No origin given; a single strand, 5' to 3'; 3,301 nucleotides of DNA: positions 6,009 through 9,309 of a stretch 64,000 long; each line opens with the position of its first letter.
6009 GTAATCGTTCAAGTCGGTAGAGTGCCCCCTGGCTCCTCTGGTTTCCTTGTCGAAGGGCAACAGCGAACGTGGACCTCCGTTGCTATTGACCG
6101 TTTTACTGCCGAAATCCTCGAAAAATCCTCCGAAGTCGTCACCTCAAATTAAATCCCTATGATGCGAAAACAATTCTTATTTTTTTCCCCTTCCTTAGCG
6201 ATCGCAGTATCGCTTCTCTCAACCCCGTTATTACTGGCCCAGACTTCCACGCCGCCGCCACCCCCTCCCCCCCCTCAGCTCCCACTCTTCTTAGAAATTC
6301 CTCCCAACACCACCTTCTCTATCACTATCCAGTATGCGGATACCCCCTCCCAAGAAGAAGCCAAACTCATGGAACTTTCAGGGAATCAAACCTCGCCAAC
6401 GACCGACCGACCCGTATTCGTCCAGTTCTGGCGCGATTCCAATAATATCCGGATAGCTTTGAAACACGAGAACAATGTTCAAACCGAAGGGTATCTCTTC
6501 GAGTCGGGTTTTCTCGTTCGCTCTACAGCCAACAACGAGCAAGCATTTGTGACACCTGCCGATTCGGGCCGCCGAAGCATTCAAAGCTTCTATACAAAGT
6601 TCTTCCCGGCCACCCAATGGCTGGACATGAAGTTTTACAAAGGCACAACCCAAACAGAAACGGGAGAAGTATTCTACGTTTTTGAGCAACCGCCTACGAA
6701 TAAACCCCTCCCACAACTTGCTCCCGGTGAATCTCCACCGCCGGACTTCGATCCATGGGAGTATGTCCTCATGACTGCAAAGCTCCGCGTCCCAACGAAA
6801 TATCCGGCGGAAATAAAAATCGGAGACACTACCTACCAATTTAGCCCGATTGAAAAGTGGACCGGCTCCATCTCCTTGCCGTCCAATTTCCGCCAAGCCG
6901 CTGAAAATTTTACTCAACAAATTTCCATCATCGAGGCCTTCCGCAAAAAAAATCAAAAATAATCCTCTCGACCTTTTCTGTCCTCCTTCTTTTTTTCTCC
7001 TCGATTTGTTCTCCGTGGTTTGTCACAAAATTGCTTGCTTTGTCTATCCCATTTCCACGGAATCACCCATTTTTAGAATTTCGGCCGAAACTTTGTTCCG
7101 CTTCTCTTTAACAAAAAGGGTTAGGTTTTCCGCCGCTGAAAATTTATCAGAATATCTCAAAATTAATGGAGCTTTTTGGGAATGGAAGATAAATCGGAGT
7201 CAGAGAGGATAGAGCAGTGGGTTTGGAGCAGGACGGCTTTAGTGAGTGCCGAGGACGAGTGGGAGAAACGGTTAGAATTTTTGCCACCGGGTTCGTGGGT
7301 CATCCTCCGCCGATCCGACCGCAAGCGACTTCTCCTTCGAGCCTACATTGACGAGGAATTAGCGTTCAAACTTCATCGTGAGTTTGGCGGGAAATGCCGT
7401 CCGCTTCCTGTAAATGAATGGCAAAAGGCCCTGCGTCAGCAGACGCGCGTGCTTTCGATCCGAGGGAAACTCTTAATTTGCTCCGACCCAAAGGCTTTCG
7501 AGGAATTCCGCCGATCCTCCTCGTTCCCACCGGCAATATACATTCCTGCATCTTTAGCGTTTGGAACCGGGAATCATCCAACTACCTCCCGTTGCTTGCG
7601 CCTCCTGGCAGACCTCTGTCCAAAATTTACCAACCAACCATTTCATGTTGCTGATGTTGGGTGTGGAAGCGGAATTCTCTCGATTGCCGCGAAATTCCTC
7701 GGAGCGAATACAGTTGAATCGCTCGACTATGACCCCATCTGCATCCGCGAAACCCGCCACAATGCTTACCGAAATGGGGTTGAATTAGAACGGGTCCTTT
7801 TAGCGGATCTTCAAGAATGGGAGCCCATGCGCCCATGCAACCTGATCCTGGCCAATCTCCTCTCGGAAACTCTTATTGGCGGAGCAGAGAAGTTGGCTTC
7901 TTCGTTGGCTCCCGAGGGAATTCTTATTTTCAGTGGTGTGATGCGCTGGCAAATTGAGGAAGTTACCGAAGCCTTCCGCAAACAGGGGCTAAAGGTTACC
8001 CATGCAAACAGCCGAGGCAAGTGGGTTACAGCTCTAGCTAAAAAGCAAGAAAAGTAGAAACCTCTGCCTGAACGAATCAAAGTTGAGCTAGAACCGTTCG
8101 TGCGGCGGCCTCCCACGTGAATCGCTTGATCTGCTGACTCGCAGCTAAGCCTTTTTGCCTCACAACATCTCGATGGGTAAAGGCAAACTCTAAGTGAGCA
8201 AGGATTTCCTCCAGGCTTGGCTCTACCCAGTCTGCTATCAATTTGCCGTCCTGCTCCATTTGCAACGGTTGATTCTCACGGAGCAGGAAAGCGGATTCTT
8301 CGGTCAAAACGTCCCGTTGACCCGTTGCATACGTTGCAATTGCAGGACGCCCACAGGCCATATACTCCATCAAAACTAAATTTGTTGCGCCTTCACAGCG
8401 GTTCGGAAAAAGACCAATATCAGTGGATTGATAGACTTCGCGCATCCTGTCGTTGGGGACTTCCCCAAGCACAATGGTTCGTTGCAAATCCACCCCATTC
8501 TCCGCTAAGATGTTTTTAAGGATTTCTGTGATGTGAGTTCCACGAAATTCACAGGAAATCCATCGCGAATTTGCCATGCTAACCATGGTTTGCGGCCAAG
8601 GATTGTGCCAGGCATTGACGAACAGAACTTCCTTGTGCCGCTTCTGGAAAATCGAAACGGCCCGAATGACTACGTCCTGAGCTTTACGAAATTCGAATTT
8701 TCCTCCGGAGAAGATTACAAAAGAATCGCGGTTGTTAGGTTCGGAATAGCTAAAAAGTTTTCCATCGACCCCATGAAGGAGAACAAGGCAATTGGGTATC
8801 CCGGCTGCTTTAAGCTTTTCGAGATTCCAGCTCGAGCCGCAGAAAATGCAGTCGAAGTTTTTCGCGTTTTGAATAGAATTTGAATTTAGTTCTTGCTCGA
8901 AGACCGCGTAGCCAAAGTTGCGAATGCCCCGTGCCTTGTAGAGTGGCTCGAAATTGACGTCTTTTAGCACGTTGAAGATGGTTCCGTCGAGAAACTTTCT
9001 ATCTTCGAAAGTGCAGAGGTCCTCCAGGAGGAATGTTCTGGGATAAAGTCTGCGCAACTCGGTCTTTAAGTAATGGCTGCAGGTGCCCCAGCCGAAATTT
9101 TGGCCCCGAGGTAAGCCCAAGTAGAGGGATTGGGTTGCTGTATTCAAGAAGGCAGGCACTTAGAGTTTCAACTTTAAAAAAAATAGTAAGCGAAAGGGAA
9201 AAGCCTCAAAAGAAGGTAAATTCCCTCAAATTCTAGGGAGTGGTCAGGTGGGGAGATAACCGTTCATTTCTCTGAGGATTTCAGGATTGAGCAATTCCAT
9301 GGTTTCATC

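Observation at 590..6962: Five-gene pseudopilin operon in GspH-I-J-K order with no major pilin or machinery genes nearby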

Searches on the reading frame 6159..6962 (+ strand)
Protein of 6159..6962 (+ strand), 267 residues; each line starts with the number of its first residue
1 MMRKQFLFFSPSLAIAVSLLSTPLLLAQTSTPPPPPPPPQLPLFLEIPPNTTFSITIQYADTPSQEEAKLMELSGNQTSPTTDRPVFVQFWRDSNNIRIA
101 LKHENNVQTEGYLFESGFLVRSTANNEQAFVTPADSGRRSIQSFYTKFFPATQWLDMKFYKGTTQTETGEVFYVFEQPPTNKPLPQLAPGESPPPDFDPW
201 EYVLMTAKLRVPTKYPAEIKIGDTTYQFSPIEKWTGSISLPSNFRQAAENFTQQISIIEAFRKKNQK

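Call 4: search_protein_families(library=ncbifam, proteins=[window:6159-6962:+], max_evalue=0.01)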
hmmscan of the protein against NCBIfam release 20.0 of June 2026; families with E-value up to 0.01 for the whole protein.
window:6159-6962:+ (267 aa): 0 families

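Call 5: search_protein_families(library=pfam, proteins=[window:6159-6962:+], max_evalue=0.01)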
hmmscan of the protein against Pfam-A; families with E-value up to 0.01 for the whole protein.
window:6159-6962:+ (267 aa): 0 families

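Call 53: find_homologous_proteins(query=A6, max_evalue=0.001)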
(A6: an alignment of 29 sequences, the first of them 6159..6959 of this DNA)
Query A6 (29 sequences) (267 aa, profile of the alignment): 4 proteins with E <= 0.001 among 8000 candidates.
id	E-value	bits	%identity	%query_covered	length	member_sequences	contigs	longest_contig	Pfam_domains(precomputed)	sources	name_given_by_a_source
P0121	6.9e-51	191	100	100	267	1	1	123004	-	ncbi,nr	ncbi:MAG: hypothetical protein N2035_03040 [Chthoniobacterales bacterium]|nr:hypothetical protein [C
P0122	1.4e-43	167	52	81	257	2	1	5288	-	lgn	-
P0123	1.1e-42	164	41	6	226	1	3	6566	-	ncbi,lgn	ncbi:MAG: hypothetical protein WCO68_10235 [Verrucomicrobiota bacterium]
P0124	1.0e-33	134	65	83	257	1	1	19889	-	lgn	-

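Call 57: find_homologous_proteins(query=A8, max_evalue=0.001)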
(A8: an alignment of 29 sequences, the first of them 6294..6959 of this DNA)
Query A8 (29 sequences) (222 aa, profile of the alignment): 5 proteins with E <= 0.001 among 8000 candidates.
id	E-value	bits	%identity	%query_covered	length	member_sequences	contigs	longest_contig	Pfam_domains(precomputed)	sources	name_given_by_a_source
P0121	3.2e-43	166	100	100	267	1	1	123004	-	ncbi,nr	ncbi:MAG: hypothetical protein N2035_03040 [Chthoniobacterales bacterium]|nr:hypothetical protein [C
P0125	1.1e-40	157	28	24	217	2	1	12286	-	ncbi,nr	ncbi:MAG: hypothetical protein BGO12_14415 [Verrucomicrobia bacterium 61-8]|nr:MAG: hypothetical pro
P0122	1.7e-36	144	51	98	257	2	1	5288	-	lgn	-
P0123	2.1e-36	143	41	8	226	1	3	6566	-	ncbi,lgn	ncbi:MAG: hypothetical protein WCO68_10235 [Verrucomicrobiota bacterium]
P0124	1.4e-27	114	65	100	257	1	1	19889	-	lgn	-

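Call 61: find_encoding_contigs(protein=P0121, flank=10000, max_places=3)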
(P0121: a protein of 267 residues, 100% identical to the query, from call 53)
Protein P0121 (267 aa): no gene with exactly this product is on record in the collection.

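Call 71: predict_structure(alignment_id=A9)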
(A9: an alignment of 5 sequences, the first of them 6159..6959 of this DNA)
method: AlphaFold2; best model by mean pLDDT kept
length: 267 residues; sequences in the alignment: 5
mean_pLDDT: 45.8   pTM: 0.39
mean pLDDT of the five models: 45.8, 44.6, 42.2, 39.7, 34.7
residues with pLDDT >= 90: 0; 70-90: 7; 50-70: 90; < 50: 170
segments of 3 or more residues with pLDDT < 50: 1-10, 12-46, 62-67, 69-81, 114-122, 124-160, 199-212, 226-267
pLDDT, mean of each block of 10 residues (from residue 1): 38 39 37 37 48 66 47 41 62 66 65 48 43 33 32 37 59 53 56 57 48 51 48 29 33 29 34
secondary structure, 60 per line:
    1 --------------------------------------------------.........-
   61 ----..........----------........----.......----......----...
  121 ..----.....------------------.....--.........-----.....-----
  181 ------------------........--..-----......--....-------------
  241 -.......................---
elements in order: E51-59 H65-74 E85-92 E97-103 E108-113 E118-122 E127-131 H150-154 E160-165 E171-175 H199-206 E216-221 E224-227 H242-264

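Call 79: search_solved_structures(query=A8, max_evalue=1)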
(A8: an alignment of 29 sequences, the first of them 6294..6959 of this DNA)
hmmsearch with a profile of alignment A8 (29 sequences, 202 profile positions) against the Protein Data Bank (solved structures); distinct sequences matched with E-value up to 1: 2.
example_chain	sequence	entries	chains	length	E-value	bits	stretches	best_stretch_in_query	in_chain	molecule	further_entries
9tp6_A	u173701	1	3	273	0.046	16.4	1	90-156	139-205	Outer membrane lipoprotein-sorting protein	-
8fa3_A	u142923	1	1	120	0.12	15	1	14-95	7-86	Asparagine--tRNA ligase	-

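Call 80: search_protein_families(library=pfam, alignment_id=A8, max_evalue=0.05)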
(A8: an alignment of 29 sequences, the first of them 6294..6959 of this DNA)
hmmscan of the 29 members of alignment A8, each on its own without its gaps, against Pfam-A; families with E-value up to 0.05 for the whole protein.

A. member 1, window:6294-6959:+ (222 aa): 1 family
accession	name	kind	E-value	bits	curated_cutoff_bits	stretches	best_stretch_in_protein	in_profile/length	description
PF03085.20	RAP-1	-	0.028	14.5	25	1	49-128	68-147/244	Rhoptry-associated protein 1 (RAP-1)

B. families by the number of members that match (of 29 scanned): 4 families
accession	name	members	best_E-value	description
PF11271.13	PorA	1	0.011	Porin PorA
PF06030.18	WxLIP_PGBD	1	0.017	WxL Interacting Protein, peptidoglycan binding domain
PF03085.20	RAP-1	1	0.028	Rhoptry-associated protein 1 (RAP-1)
PF07976.19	Phe_hydrox_dim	1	0.042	Phenol hydroxylase, C-terminal dimerisation domain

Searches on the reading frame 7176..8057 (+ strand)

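Call 4: search_protein_families(library=ncbifam, proteins=[window:7176-8057:+], max_evalue=0.01)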
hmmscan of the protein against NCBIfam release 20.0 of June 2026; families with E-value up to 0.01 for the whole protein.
window:7176-8057:+ (293 aa): 20 families
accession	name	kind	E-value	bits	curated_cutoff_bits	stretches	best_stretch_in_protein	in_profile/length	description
TIGR00406.1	prmA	equivalog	3.4e-36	125.2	183.15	1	79-284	92-288/288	50S ribosomal protein L11 methyltransferase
NF001785.0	PRK00517.2-2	equivalog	1.9e-32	112.5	188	1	82-290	82-281/282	50S ribosomal protein L11 methyltransferase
NF001784.0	PRK00517.2-1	equivalog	3.1e-31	108.9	244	1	120-285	119-286/290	50S ribosomal protein L11 methyltransferase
NF001790.0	PRK00517.3-3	equivalog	2e-30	106.1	269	1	54-289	35-260/262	50S ribosomal protein L11 methyltransferase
NF001786.0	PRK00517.2-4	equivalog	1.8e-29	102.7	327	1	121-292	114-276/277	50S ribosomal protein L11 methyltransferase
NF011529.0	PRK14968.1-3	equivalog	1.4e-06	27.9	162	1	157-212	37-91/198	putative methyltransferase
TIGR00537.1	hemK_rel_arch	hypoth_equivalog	5.3e-06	26.2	87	1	155-214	20-77/179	HemK2/MTQ2 family protein methyltransferase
TIGR03534.1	RF_mod_PrmC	equivalog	6.8e-06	25.7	199.1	1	152-227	85-163/253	peptide chain release factor N(5)-glutamine methyltransferase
TIGR02072.1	BioC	equivalog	7.4e-06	25.9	184.95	1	143-285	23-165/244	malonyl-ACP O-methyltransferase BioC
NF043040.1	corrin_prot_MT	hypoth_equivalog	1.7e-05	24.4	180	1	139-228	26-118/216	corrinoid protein-associated methyltransferase CpaM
TIGR02469.1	CbiT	equivalog_domain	2.1e-05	24.8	78.3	1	144-218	12-80/124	precorrin-6Y C5,15-methyltransferase (decarboxylating) subunit CbiT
TIGR03704.1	PrmC_rel_meth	equivalog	0.0002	20.9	248.8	0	153-203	85-136/251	putative protein N(5)-glutamine methyltransferase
TIGR01983.1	UbiG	equivalog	0.00025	20.4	102.95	1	156-204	51-99/228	bifunctional 2-polyprenyl-6-hydroxyphenol methylase/3-demethylubiquinol 3-O-methyltransferase UbiG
NF010703.0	PRK14103.1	equivalog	0.00029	20.3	320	1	147-228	21-97/256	trans-aconitate 2-methyltransferase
NF002463.0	PRK01683.1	equivalog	0.0003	20.5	297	1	152-250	29-126/258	trans-aconitate 2-methyltransferase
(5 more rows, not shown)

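Call 5: search_protein_families(library=pfam, proteins=[window:7176-8057:+], max_evalue=0.01)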
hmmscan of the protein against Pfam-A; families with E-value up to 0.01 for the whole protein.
window:7176-8057:+ (293 aa): 6 families
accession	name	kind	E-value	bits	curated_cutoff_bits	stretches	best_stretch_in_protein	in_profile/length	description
PF06325.19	PrmA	-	6e-43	147.9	22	1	79-290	94-295/296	Ribosomal protein L11 methyltransferase (PrmA)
PF05175.20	MTS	-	5.9e-07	29.7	23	1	151-227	27-105/170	Methyltransferase small domain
PF13489.12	Methyltransf_23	-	4.4e-06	27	27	1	138-255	7-119/164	Methyltransferase domain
PF13649.12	Methyltransf_25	-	1.5e-05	26.1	27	1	158-228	1-73/97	Methyltransferase domain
PF13847.12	Methyltransf_31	-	6.4e-05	23.1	27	1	157-269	6-128/145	Methyltransferase domain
PF08241.18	Methyltransf_11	-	0.0013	19.8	21.2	0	160-217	2-55/95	Methyltransferase domain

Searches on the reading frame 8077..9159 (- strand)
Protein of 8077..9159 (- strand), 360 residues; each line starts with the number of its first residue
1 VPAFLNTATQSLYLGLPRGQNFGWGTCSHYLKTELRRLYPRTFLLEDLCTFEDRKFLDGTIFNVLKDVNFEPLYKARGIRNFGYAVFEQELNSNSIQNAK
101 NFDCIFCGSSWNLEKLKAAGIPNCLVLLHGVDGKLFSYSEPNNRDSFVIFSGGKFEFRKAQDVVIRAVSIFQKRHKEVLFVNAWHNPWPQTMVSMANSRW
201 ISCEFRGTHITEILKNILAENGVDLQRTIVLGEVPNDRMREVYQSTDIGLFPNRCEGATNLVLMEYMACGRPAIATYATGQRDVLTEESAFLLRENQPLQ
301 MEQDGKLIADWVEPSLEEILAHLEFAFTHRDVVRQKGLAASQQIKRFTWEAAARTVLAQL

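Call 4: search_protein_families(library=ncbifam, proteins=[window:8077-9159:-], max_evalue=0.01)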
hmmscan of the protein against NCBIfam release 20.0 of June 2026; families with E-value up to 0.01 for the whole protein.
window:8077-9159:- (360 aa): 14 families
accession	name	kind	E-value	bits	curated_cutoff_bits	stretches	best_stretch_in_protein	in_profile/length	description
NF041876.1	EPS_EpsE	equivalog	4.1e-09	36.2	400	1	211-301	262-351/389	exopolysaccharide biosynthesis GT4 family glycosyltransferase EpsE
NF038229.1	Glyco4_Geo_Pelo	equivalog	2.1e-07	30.3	400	1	229-310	221-301/338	GPMC system family 4 glycosyltransferase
TIGR04047.1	MSMEG_0565_glyc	hypoth_equivalog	3.8e-07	29.5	259.85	1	212-358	243-369/373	MSMEG_0565 family glycosyltransferase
NF047684.1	TeichurnBiosyTuaC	equivalog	2e-05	23.7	550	1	218-302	262-345/391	teichuronic acid biosynthesis protein TuaC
TIGR03088.1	stp2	hypoth_equivalog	5.2e-05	22.5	409.05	1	158-291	190-317/374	TIGR03088 family PEP-CTERM/XrtA system glycosyltransferase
NF053787.1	GlcN_PG_synth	equivalog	6e-05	22.1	480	0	234-304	250-319/361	N-acetylglucosaminyl phosphatidylglycerol synthase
TIGR03449.1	mycothiol_MshA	equivalog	8.1e-05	21.7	462.5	1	207-357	266-397/406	D-inositol-3-phosphate glycosyltransferase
NF012028.0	PRK15484.1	subfamily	0.00013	21.2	618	1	226-295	257-327/380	lipopolysaccharide N-acetylglucosaminyltransferase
TIGR03999.1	thiol_BshA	equivalog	0.00022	20.3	273.7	1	226-294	255-321/375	N-acetyl-alpha-D-glucosaminyl L-malate synthase BshA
TIGR04157.1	glyco_rSAM_CFB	subfamily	0.00036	19.6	400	1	224-290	279-344/406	TIGR04157 family glycosyltransferase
NF038255.1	exopoly_VpsD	equivalog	0.00076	18.4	300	1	214-290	252-322/381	VpsD family glycosyltransferase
TIGR02149.1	glgA_Coryne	subfamily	0.0014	17.8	302.4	1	233-355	271-382/391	glycogen synthase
TIGR04063.1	stp3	hypoth_equivalog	0.005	15.8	442.05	1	212-295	257-344/397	TIGR04063 family PEP-CTERM/XrtA system glycosyltransferase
TIGR04348.1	TIGR04348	equivalog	0.0063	15.6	300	0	222-287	189-253/310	selenoneine biosynthesis selenosugar synthase SenB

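Call 5: search_protein_families(library=pfam, proteins=[window:8077-9159:-], max_evalue=0.01)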
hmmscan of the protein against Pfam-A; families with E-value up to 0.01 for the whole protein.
window:8077-9159:- (360 aa): 4 families
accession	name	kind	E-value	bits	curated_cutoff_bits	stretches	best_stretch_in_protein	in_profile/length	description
PF13692.12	Glyco_trans_1_4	-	1.4e-13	51.8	27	1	190-299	46-130/142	Glycosyl transferases group 1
PF00534.26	Glycos_transf_1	-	6.9e-12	45.7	26.4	1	227-298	74-145/172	Glycosyl transferases group 1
PF13524.12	Glyco_trans_1_2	-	2.5e-07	31.2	25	1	230-357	31-143/144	Glycosyl transferase-like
PF20706.3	GT4-conflict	-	0.0023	17.4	26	1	237-355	273-384/385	Family 4 Glycosyltransferase in conflict systems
